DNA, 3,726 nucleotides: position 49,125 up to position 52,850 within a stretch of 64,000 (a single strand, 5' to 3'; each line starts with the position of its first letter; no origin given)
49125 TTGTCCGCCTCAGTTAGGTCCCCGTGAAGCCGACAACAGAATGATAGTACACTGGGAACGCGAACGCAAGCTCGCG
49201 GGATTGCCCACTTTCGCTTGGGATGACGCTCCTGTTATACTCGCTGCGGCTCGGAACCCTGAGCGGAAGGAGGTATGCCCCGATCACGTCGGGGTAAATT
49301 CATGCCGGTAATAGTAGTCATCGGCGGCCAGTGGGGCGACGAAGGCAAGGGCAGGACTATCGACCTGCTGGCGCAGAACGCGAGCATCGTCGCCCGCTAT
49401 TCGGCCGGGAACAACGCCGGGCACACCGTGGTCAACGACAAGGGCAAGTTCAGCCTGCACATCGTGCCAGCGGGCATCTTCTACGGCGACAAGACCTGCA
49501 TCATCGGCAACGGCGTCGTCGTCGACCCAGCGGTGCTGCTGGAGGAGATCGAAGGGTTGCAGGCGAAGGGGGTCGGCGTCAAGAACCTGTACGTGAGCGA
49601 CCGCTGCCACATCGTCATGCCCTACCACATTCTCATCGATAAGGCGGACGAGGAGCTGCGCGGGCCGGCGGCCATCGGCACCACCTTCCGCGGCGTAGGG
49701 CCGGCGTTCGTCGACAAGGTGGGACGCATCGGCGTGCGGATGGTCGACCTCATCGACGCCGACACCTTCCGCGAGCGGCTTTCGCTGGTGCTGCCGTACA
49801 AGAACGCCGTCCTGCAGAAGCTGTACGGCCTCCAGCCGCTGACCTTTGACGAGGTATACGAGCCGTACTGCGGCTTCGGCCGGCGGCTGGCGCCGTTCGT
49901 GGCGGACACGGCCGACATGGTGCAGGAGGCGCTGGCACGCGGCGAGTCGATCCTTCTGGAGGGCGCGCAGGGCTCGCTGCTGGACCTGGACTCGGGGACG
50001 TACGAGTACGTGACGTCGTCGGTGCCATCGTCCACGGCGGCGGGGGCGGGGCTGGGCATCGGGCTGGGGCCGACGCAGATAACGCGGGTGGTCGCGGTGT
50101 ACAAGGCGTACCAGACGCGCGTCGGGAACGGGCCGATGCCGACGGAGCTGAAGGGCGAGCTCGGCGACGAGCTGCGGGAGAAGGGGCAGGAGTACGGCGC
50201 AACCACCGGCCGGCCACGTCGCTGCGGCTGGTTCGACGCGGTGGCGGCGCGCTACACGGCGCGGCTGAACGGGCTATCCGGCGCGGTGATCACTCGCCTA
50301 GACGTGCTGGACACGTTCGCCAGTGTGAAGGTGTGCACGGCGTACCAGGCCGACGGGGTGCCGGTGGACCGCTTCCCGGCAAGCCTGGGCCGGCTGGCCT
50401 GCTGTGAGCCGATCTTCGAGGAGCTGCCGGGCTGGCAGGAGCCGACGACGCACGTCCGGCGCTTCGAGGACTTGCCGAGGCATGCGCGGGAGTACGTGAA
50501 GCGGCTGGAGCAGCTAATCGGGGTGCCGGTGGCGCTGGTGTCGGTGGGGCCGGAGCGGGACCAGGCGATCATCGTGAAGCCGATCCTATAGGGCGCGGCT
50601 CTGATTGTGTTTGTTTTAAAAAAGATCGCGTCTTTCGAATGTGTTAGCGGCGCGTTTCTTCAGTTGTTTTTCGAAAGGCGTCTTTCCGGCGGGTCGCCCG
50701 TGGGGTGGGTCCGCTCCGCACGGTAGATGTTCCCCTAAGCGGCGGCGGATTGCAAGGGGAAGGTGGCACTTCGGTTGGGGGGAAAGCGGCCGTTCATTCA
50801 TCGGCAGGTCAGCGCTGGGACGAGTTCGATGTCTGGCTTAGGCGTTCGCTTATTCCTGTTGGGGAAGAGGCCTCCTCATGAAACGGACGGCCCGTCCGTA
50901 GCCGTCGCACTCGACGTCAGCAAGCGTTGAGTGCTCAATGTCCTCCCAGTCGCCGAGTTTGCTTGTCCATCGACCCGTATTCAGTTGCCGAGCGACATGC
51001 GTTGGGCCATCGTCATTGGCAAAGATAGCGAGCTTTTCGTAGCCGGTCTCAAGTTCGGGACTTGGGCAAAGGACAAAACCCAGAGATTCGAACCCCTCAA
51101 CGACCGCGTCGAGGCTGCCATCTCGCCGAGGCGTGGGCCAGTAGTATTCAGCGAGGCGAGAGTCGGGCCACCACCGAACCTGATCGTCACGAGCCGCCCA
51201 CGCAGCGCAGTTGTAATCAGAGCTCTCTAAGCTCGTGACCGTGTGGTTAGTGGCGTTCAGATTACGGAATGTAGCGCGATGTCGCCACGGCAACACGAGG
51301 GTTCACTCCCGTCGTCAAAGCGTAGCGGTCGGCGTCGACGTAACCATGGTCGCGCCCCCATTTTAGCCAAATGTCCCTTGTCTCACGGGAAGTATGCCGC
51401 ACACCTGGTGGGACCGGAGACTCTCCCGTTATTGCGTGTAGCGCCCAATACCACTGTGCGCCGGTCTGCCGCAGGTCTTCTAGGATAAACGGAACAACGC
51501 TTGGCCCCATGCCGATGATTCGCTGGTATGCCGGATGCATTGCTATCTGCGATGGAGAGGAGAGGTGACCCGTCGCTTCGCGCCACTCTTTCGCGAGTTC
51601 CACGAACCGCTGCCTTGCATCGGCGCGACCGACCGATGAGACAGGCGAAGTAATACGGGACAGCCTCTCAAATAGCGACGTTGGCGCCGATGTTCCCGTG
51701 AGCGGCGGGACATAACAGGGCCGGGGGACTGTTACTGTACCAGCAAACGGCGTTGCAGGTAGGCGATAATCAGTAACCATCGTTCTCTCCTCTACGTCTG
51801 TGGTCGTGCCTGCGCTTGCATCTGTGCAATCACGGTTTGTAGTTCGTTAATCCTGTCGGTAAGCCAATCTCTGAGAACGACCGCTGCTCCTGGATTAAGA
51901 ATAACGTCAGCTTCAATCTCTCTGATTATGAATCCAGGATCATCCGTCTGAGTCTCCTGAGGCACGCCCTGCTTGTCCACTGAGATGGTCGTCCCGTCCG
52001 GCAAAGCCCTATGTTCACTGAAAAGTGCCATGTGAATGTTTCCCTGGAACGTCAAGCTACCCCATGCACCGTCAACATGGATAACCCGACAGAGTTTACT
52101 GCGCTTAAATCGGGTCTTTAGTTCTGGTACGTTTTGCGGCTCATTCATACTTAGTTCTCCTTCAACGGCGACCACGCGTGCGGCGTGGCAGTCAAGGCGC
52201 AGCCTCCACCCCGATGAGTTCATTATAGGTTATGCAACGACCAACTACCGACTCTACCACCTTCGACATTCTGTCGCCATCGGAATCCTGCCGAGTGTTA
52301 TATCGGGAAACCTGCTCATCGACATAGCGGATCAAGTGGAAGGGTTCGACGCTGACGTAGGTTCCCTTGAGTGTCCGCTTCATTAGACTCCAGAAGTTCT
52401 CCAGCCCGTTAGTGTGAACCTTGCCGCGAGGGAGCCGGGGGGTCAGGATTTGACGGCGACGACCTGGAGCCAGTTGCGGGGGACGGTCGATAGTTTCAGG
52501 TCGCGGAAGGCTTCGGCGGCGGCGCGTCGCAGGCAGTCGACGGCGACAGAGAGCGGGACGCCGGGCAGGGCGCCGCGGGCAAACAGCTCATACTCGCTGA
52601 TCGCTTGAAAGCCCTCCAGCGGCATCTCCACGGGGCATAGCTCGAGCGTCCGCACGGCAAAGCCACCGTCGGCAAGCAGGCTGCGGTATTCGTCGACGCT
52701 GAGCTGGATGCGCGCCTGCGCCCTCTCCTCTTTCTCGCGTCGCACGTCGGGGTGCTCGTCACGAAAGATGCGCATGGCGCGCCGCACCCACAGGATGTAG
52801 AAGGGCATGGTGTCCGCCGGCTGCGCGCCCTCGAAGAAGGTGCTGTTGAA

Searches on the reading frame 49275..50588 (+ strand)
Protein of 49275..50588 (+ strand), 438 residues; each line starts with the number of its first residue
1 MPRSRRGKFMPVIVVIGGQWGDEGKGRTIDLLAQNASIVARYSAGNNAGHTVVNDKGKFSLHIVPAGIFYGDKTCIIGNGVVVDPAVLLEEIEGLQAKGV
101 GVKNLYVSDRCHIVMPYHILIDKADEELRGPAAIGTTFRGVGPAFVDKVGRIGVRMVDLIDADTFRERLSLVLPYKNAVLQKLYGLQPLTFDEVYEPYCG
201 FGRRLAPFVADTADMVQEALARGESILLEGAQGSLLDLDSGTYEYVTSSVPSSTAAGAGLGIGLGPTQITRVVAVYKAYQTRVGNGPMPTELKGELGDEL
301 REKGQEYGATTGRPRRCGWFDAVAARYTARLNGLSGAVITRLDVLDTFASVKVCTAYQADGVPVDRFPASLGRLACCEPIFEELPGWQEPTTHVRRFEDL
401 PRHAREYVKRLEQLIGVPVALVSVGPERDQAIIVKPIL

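Call 58: list_cluster_members(proteins=[P0121, window:49275-50588:+, window:52446-53264:-, window:50853-51296:-, window:51795-52148:-])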
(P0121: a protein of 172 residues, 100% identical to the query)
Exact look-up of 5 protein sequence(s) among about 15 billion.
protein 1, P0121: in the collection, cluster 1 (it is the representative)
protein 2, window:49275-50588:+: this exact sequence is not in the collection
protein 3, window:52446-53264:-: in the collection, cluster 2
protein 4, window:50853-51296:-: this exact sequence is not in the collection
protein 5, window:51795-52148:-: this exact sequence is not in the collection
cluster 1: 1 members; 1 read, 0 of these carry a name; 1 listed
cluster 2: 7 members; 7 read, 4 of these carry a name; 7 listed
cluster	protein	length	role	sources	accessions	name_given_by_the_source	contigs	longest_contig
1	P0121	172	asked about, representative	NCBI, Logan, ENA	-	-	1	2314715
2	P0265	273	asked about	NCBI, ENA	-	-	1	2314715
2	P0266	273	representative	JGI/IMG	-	ubiquinone/menaquinone biosynthesis C-methylase UbiE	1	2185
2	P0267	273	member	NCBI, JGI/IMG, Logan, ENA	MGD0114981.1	MAG: methyltransferase domain-containing protein [Dehalococcoidia bacterium] | ubiquinone/menaquinone biosynthesis C-methylase UbiE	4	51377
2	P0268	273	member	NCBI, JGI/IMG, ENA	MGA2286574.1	MAG: methyltransferase domain-containing protein [Dehalococcoidia bacterium] | ubiquinone/menaquinone biosynthesis C-methylase UbiE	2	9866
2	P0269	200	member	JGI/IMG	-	ubiquinone/menaquinone biosynthesis C-methylase UbiE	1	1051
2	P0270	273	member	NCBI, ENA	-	-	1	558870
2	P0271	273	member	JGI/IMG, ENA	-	-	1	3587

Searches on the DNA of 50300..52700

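Call 93: search_rna_families(source=window, start=50300, end=52700, threshold=evalue, max_evalue=1)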
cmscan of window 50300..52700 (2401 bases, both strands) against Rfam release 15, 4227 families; matches with E-value up to 1: 0.
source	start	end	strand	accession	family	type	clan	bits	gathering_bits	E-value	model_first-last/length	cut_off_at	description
